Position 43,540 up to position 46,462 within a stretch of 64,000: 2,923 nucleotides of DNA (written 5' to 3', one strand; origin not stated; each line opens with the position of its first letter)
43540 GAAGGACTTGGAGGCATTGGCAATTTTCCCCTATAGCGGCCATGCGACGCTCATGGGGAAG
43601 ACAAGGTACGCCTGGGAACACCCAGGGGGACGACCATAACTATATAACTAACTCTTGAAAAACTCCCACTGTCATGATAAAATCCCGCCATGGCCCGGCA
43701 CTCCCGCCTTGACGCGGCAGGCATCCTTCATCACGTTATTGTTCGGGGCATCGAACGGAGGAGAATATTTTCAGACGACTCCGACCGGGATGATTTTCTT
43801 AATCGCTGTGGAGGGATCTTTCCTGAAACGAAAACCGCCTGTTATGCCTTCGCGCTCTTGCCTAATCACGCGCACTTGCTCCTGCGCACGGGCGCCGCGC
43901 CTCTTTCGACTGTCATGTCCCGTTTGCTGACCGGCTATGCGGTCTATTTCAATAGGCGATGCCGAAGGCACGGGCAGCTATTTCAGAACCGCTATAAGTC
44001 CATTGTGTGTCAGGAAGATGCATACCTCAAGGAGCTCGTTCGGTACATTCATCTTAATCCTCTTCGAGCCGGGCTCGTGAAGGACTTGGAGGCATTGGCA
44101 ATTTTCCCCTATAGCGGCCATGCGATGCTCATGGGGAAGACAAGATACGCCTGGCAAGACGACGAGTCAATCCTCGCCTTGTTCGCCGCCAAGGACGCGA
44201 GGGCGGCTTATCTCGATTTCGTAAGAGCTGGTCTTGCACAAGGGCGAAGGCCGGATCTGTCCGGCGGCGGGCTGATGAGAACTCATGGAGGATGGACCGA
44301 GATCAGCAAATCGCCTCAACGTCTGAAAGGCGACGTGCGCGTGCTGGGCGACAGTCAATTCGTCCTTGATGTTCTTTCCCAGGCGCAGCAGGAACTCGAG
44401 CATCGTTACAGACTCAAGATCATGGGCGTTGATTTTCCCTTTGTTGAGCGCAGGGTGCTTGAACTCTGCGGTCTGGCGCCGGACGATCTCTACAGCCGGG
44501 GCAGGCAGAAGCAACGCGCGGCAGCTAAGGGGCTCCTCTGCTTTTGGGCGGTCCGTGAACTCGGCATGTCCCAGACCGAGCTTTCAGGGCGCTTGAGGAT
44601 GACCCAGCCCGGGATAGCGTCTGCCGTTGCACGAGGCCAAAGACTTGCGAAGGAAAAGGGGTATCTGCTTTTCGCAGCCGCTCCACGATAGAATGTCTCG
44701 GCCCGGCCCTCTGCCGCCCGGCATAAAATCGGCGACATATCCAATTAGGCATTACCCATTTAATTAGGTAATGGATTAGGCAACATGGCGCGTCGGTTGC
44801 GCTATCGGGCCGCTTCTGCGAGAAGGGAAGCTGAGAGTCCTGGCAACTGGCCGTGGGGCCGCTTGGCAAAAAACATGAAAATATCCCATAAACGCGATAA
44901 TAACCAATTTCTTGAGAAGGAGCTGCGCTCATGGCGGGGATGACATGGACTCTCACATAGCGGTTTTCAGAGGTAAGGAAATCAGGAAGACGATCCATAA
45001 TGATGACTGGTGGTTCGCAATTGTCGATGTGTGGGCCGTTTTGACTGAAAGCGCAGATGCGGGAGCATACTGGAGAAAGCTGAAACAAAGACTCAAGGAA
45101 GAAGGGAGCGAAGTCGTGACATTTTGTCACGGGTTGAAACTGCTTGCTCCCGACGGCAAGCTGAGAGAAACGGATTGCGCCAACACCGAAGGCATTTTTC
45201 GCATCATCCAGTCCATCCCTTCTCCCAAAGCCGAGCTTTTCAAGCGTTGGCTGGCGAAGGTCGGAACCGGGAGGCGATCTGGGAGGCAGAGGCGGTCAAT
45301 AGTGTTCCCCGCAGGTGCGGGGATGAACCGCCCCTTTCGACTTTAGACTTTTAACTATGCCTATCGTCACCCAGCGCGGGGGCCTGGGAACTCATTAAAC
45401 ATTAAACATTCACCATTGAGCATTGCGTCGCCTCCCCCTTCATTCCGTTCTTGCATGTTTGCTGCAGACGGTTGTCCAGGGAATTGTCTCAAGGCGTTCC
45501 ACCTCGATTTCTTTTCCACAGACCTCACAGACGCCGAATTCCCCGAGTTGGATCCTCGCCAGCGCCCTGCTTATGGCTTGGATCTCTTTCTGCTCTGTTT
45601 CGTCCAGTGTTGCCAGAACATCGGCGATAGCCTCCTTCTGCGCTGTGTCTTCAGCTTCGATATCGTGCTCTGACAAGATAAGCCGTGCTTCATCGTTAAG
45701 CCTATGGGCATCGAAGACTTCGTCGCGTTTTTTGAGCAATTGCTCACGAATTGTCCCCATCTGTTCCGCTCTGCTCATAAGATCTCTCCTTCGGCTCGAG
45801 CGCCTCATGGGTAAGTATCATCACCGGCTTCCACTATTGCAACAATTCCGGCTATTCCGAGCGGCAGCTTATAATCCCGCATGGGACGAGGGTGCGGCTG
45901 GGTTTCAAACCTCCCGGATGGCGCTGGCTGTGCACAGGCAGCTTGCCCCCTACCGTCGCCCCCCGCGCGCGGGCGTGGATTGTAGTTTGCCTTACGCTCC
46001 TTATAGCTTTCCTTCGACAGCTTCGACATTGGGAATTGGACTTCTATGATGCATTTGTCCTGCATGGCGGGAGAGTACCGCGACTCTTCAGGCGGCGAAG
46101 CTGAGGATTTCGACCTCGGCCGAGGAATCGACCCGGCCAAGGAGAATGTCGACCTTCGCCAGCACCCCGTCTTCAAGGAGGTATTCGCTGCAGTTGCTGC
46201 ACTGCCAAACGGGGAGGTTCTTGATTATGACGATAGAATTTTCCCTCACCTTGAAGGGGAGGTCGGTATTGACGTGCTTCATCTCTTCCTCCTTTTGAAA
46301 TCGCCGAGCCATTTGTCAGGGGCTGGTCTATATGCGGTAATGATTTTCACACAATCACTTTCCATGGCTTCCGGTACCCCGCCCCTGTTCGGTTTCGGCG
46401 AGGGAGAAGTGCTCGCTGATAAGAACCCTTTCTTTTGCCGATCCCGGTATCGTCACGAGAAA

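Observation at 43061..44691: CRISPR array cut mid-repeat by a Y1/HUH (RAYT-like) transposase gene whose left end is joined twice to DNA ending in YGGG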

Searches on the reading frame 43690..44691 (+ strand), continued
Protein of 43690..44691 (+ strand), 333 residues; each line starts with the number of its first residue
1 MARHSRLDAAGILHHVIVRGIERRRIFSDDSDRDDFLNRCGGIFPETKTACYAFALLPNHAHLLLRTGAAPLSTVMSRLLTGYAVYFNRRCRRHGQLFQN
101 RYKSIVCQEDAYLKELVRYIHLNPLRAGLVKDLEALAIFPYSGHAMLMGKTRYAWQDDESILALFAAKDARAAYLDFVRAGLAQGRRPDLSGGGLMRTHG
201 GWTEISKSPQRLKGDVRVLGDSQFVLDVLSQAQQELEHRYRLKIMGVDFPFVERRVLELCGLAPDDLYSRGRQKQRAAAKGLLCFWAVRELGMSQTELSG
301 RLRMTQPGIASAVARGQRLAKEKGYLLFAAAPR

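Call 57: fold_search(model_id=the predicted structure, library=pdb)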
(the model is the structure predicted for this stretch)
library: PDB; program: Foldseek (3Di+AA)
matches with E <= 10: 1004; with E <= 0.001: 19
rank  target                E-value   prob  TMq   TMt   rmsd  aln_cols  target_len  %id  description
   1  4er8_A                5.2e-07  1.00  0.36  0.68   7.2       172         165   15  Structure of the REP associates tyrosine transposase bound to a REP hairpin (released 2012-08-15)
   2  2f4f_A                1.2e-04  1.00  0.26  0.60  13.0       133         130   15  Crystal structure of IS200 transposase (released 2005-12-13)
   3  2xma_B                1.5e-04  1.00  0.27  0.61   5.6       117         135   17  DEINOCOCCUS RADIODURANS ISDRA2 TRANSPOSASE RIGHT END DNA COMPLEX (released 2010-10-13)
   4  2xqc_D                1.5e-04  1.00  0.27  0.61  11.4       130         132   15  DEINOCOCCUS RADIODURANS ISDRA2 TRANSPOSASE COMPLEXED WITH LEFT END RECOGNITION AND CLEAVAGE SITE AND ZN (released 2010-10-13)
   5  2xma_A                2.3e-04  1.00  0.27  0.60   5.6       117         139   17  DEINOCOCCUS RADIODURANS ISDRA2 TRANSPOSASE RIGHT END DNA COMPLEX (released 2010-10-13)
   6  2xma_E                2.6e-04  1.00  0.27  0.59   5.6       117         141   17  DEINOCOCCUS RADIODURANS ISDRA2 TRANSPOSASE RIGHT END DNA COMPLEX (released 2010-10-13)
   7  2xm3_B                3.0e-04  1.00  0.26  0.61   4.8       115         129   16  Deinococcus radiodurans ISDra2 Transposase Left end DNA complex (released 2010-10-13)
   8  2a6m_B                3.0e-04  1.00  0.26  0.51   7.1       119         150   13  Crystal Structure of the ISHp608 Transposase (released 2005-10-25)
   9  2vjv_A                3.2e-04  1.00  0.25  0.58   7.4       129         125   14  Crystal structure of the IS608 transposase in complex with left end 26-mer DNA hairpin and a 6-mer DNA representing th (released 2008-02-19)
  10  2xo6_A                3.6e-04  1.00  0.27  0.61   6.0       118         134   15  DEINOCOCCUS RADIODURANS ISDRA2 TRANSPOSASE Y132F MUTANT COMPLEXED WITH LEFT END RECOGNITION AND CLEAVAGE SITE (released 2010-10-13)
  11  2xo6_D                3.6e-04  1.00  0.27  0.64   4.0       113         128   16  DEINOCOCCUS RADIODURANS ISDRA2 TRANSPOSASE Y132F MUTANT COMPLEXED WITH LEFT END RECOGNITION AND CLEAVAGE SITE (released 2010-10-13)
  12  2a6o_A                3.8e-04  1.00  0.25  0.50   6.8       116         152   15  Crystal Structure of the ISHp608 Transposase in Complex with Stem-loop DNA (released 2005-10-25)
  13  2vic_A                3.8e-04  1.00  0.26  0.51  13.1       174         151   11  CRYSTAL STRUCTURE OF THE ISHP608 TRANSPOSASE IN COMPLEX with Left end 26- mer DNA and manganese (released 2008-02-19)
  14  2xm3_C                4.6e-04  1.00  0.26  0.63   6.0       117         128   17  Deinococcus radiodurans ISDra2 Transposase Left end DNA complex (released 2010-10-13)
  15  2xm3_A                5.4e-04  1.00  0.27  0.65   5.7       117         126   16  Deinococcus radiodurans ISDra2 Transposase Left end DNA complex (released 2010-10-13)
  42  1j1v_A                3.0e-02  1.00  0.22  0.71   1.8        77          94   18  Crystal structure of DnaA domainIV complexed with DnaAbox DNA (released 2003-04-22)
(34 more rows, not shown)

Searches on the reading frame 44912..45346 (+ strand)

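Call 9: search_protein_families(library=pfam, proteins=[window:44912-45346:+], max_evalue=0.01)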
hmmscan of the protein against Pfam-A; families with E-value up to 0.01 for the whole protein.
window:44912-45346:+ (144 aa): 1 family
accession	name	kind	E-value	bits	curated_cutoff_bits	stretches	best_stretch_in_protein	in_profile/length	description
PF02498.22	Bro-N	-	2.8e-12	47.5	25.6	1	23-116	1-92/96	BRO family, N-terminal domain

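Call 10: search_protein_families(library=ncbifam, proteins=[window:44912-45346:+], max_evalue=0.01)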
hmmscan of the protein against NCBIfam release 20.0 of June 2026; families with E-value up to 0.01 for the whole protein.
window:44912-45346:+ (144 aa): 0 families

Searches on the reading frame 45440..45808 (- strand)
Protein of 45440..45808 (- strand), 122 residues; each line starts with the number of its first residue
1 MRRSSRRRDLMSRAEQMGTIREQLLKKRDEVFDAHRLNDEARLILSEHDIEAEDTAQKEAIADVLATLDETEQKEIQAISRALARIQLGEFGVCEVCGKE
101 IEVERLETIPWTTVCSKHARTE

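Call 9: search_protein_families(library=pfam, proteins=[window:45440-45808:-], max_evalue=0.01)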
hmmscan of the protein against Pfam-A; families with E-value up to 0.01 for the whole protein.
window:45440-45808:- (122 aa): 2 families
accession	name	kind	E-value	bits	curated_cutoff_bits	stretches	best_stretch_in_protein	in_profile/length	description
PF01258.23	zf-dskA_traR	-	7.8e-09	35.8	24.9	1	89-115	1-27/36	Prokaryotic dksA/traR C4-type zinc finger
PF01430.24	HSP33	-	0.0048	16.8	21.4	1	9-100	185-269/273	Hsp33 protein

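Call 10: search_protein_families(library=ncbifam, proteins=[window:45440-45808:-], max_evalue=0.01)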
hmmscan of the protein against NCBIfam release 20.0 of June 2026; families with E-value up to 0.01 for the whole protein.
window:45440-45808:- (122 aa): 6 families
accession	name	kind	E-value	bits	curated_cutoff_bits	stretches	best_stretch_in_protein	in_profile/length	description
TIGR02890.1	bacill_yteA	subfamily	2e-16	60.5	134.4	1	34-120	30-115/159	regulatory protein, yteA family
NF033459.1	DksA_like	equivalog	2.3e-12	47.2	105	1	18-116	4-103/113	RNA polymerase-binding protein DksA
TIGR02420.1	dksA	equivalog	3.9e-12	46.6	115.5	1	15-115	4-104/110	RNA polymerase-binding protein DksA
NF008045.0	PRK10778.1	equivalog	8.6e-08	32.5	289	1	35-116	60-136/151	RNA polymerase-binding protein DksA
TIGR02419.1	C4_traR_proteo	subfamily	9.8e-06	26.1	59.7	1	68-115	9-56/64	phage/conjugal plasmid C-4 type zinc finger protein, TraR family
NF040977.1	RepA_IncFII_LM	equivalog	0.00073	19.3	70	1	42-104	71-133/266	plasmid replication initiator RepA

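Call 51: find_encoding_contigs(protein=window:45440-45808:-, flank=6000, max_places=8)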
Protein window:45440-45808:- (122 aa): no gene with exactly this product is on record in the collection.

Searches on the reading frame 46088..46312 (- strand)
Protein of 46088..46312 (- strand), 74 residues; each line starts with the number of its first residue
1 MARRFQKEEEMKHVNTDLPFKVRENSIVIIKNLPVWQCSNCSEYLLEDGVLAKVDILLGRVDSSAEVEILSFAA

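Call 9: search_protein_families(library=pfam, proteins=[window:46088-46312:-], max_evalue=0.01)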
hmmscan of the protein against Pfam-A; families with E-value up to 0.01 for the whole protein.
window:46088-46312:- (74 aa): 0 families

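Call 10: search_protein_families(library=ncbifam, proteins=[window:46088-46312:-], max_evalue=0.01)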
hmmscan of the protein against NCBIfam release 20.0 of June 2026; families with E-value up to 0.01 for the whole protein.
window:46088-46312:- (74 aa): 2 families
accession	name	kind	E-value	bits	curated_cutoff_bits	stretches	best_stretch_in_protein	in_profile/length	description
TIGR03831.1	YgiT_finger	domain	2.1e-09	37.5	20.2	1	7-48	5-45/46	YgiT-type zinc finger protein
TIGR03830.1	CxxCG_CxxCG_HTH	subfamily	0.0063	16.3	61.8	1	8-49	6-45/127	type II TA system antitoxin MqsA family protein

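Call 56: find_encoding_contigs(protein=window:46088-46312:-, flank=6000, max_places=8)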
Protein window:46088-46312:- (74 aa): no gene with exactly this product is on record in the collection.
